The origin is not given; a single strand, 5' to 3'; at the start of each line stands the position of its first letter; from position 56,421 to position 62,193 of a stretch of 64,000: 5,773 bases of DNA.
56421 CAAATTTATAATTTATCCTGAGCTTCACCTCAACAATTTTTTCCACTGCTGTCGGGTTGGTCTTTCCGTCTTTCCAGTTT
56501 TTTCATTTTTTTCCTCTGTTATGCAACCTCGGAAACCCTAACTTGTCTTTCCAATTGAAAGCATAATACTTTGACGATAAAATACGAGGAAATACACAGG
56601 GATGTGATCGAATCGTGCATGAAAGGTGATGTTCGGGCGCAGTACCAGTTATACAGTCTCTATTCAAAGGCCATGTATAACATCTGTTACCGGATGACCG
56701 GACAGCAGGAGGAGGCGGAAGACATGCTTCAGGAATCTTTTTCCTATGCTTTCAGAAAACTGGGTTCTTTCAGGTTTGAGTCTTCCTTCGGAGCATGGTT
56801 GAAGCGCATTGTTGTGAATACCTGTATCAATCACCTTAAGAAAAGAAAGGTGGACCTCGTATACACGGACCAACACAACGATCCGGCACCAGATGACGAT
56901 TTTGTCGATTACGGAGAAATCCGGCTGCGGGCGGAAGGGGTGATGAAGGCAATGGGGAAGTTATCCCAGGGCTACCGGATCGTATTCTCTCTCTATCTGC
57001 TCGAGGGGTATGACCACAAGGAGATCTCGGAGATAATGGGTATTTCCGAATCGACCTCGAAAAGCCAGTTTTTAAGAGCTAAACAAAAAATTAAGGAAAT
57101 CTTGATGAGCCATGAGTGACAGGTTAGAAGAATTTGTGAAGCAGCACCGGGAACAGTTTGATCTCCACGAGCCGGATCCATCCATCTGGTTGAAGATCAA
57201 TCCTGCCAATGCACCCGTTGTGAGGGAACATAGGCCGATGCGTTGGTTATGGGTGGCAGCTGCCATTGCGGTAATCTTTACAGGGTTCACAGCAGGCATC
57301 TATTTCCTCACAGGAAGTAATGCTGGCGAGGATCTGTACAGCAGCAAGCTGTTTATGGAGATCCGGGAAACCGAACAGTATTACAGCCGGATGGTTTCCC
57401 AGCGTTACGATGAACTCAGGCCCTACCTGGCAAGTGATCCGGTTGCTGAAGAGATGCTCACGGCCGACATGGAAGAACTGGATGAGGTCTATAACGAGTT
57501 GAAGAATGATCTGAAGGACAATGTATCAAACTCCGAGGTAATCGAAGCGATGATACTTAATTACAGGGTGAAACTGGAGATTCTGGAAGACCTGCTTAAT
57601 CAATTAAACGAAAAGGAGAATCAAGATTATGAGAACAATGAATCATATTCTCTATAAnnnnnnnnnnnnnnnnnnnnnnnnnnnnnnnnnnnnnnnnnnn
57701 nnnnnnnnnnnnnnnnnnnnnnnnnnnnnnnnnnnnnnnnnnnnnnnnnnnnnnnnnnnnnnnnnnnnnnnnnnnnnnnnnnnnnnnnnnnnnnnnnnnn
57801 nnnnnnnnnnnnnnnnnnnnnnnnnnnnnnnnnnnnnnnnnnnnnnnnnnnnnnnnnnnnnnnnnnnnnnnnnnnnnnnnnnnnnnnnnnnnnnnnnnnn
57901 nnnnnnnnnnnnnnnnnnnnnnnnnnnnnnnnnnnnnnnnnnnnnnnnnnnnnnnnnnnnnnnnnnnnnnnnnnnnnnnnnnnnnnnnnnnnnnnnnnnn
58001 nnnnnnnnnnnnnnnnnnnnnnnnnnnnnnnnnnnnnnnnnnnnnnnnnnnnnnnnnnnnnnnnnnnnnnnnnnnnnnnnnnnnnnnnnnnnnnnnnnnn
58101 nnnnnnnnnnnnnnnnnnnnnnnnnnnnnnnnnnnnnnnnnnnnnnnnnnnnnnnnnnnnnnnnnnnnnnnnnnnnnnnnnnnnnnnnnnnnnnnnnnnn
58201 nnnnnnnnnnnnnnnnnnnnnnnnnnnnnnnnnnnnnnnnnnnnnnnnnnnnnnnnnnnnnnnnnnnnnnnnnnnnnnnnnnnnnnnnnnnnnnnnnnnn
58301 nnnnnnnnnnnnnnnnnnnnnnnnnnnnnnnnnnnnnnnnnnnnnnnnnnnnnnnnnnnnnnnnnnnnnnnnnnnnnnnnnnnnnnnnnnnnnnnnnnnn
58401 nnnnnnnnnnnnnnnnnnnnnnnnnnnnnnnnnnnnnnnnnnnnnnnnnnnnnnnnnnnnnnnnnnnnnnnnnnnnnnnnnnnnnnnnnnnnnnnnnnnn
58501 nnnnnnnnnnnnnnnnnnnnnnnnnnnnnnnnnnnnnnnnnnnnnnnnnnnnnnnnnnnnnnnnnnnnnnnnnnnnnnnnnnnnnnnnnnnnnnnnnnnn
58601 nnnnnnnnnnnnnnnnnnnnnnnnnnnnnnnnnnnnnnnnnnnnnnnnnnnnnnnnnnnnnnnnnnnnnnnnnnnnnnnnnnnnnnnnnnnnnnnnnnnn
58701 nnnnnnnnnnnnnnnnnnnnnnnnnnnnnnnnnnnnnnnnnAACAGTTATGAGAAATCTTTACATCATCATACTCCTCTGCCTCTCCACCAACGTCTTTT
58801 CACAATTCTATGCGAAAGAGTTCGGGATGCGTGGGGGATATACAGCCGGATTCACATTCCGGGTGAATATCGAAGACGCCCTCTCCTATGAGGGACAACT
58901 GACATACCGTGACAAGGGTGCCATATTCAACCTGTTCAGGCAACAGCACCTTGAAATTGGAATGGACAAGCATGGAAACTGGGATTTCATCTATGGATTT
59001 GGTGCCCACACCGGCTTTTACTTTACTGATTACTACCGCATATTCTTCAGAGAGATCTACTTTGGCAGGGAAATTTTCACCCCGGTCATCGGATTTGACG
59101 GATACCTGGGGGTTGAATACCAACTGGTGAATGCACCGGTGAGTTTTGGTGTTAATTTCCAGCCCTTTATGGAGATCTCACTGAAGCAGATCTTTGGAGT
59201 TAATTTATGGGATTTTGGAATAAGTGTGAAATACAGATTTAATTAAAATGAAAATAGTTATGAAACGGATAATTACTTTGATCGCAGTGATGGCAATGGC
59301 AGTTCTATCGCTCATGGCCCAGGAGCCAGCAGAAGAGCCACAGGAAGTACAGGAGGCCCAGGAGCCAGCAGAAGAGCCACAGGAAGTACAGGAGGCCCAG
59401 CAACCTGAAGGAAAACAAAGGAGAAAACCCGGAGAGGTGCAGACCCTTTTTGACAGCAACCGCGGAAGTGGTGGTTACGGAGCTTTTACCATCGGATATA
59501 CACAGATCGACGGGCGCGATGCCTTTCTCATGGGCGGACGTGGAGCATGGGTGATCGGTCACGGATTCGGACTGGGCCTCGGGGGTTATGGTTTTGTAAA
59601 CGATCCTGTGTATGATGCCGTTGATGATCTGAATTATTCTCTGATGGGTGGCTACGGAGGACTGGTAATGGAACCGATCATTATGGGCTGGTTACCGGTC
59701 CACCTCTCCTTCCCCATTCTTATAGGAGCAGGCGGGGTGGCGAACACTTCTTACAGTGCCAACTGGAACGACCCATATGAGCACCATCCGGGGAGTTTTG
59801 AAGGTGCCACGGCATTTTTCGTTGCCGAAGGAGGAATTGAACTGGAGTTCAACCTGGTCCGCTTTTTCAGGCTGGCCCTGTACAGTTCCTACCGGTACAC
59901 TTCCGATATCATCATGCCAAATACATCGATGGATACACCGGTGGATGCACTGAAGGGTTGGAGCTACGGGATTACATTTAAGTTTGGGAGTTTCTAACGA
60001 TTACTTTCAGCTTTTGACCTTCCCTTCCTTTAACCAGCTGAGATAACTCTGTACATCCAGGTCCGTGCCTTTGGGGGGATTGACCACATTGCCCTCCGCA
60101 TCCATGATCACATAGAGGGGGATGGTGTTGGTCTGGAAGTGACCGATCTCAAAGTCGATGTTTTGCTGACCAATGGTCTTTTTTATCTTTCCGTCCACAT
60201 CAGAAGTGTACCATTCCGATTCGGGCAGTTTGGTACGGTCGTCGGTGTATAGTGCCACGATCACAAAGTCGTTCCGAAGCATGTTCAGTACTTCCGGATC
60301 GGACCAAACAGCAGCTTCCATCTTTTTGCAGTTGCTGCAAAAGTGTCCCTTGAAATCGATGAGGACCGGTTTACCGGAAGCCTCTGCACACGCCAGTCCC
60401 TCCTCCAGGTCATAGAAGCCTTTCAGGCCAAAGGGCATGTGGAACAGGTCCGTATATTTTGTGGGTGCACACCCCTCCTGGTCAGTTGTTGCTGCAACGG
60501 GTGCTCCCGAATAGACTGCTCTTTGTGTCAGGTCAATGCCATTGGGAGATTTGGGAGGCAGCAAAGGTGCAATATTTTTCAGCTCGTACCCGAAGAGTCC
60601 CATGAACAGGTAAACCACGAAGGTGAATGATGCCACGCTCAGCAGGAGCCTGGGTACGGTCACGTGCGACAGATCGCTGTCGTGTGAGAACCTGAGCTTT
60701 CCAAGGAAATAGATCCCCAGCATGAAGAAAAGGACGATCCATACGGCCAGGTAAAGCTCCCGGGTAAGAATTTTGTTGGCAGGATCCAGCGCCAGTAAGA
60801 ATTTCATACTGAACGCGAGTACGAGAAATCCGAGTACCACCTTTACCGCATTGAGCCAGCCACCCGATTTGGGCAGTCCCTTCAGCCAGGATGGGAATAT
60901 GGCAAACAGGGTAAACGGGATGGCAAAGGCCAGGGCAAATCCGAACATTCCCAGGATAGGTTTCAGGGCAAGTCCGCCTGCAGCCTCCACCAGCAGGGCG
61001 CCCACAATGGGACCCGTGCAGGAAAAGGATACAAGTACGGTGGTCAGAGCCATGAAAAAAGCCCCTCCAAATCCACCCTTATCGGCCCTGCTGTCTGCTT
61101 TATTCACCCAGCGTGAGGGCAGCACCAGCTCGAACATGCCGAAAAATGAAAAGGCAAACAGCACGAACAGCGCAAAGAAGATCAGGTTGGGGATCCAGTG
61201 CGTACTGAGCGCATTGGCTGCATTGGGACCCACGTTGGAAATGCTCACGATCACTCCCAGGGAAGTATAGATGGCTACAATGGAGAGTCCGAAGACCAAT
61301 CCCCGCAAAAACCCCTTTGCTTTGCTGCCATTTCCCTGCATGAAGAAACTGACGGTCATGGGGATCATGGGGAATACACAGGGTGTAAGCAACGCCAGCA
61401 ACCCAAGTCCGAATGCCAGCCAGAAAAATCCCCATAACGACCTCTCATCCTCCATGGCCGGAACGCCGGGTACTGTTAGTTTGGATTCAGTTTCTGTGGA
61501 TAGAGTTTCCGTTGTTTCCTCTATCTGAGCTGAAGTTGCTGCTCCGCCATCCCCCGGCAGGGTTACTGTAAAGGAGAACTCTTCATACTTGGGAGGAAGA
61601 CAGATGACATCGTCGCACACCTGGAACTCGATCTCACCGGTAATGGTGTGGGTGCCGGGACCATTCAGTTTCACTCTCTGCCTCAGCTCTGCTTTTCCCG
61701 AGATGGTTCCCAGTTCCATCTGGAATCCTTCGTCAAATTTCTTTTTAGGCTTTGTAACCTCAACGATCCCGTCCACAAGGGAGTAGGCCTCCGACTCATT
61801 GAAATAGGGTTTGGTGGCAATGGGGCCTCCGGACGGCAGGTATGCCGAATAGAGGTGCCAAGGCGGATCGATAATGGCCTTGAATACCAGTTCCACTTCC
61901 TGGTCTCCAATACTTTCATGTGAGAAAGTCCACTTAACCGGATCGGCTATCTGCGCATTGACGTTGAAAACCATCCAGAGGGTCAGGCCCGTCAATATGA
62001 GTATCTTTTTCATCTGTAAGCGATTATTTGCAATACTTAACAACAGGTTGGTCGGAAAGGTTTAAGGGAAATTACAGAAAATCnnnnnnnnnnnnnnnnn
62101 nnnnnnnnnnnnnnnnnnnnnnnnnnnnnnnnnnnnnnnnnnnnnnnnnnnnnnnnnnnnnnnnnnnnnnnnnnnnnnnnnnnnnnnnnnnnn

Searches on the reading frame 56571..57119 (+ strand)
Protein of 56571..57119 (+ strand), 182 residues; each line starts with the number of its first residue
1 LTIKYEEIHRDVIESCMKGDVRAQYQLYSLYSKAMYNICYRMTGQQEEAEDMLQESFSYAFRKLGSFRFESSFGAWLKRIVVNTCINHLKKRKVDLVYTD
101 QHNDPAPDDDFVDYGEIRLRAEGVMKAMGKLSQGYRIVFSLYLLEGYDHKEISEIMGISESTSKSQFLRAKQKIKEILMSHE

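Call 35: search_protein_families(library=pfam, proteins=[window:56571-57119:+], max_evalue=0.01)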
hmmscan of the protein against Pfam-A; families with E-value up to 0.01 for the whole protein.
window:56571-57119:+ (182 aa): 5 families
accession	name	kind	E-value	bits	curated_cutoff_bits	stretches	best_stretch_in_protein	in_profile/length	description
PF04542.20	Sigma70_r2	-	8.6e-16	57.9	24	1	27-93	1-69/71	Sigma-70 region 2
PF08281.18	Sigma70_r4_2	-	1e-14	54.3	25.7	1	124-174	4-54/54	Sigma-70, region 4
PF04545.22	Sigma70_r4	-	7.6e-06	25.8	24.1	1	127-175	1-49/50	Sigma-70, region 4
PF07638.17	Sigma70_ECF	-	5e-05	23.7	21.1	0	117-175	122-180/185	ECF sigma factor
PF00196.25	GerE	-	0.004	17.2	23.5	1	142-174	13-45/57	Bacterial regulatory proteins, luxR family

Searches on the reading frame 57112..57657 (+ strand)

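Call 35: search_protein_families(library=pfam, proteins=[window:57112-57657:+], max_evalue=0.01)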
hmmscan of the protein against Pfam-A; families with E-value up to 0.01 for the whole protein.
window:57112-57657:+ (181 aa): 2 families
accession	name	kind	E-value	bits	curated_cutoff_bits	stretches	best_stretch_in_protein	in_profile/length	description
PF19848.4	DUF6323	-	0.0023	18.1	30.6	1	108-154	55-101/127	Family of unknown function (DUF6323)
PF02697.20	VAPB_antitox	-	0.0081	17.4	27.9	1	124-172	7-56/69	Putative antitoxin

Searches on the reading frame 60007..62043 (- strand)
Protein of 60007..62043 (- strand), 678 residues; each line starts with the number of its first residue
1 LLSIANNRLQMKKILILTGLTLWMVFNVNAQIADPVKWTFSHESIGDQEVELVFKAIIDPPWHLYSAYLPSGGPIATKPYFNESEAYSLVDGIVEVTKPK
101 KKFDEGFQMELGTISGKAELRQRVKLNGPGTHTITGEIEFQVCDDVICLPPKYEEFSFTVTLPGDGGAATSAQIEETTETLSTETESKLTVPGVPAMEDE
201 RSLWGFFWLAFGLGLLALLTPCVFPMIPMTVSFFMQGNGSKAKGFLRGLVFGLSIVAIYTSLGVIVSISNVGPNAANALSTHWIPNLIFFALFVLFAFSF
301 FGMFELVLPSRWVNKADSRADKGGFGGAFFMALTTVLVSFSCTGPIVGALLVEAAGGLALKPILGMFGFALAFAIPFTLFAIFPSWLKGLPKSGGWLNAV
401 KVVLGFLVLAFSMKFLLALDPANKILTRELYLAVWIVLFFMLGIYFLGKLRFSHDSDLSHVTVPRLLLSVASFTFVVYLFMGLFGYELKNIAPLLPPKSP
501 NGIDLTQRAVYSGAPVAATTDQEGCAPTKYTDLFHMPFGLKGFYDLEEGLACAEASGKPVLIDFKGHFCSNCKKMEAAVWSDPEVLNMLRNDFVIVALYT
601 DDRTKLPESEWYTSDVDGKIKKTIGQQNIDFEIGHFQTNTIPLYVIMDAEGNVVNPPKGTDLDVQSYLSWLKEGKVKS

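Call 58: search_protein_families(library=pfam, proteins=[window:60007-62043:-], max_evalue=0.001)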
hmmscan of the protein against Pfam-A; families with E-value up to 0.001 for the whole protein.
window:60007-62043:- (678 aa): 5 families
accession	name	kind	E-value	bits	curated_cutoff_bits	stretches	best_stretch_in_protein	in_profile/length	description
PF02683.22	DsbD_TM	-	2.3e-29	102.7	27.1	1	206-414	4-213/219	Cytochrome C biogenesis protein transmembrane domain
PF13899.12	Thioredoxin_7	-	1.7e-13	50.9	27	1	545-649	5-83/83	Thioredoxin-like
PF11412.14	DsbD_N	-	2.8e-10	40.7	25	1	44-157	15-116/119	Thiol:disulfide interchange protein DsbD, N-terminal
PF13098.12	Thioredoxin_2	-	7.2e-06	26.7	27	1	553-605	1-55/104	Thioredoxin-like domain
PF03190.21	Thioredox_DsbH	-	9.7e-05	22.8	27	1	547-605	27-85/163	Protein of unknown function, DUF255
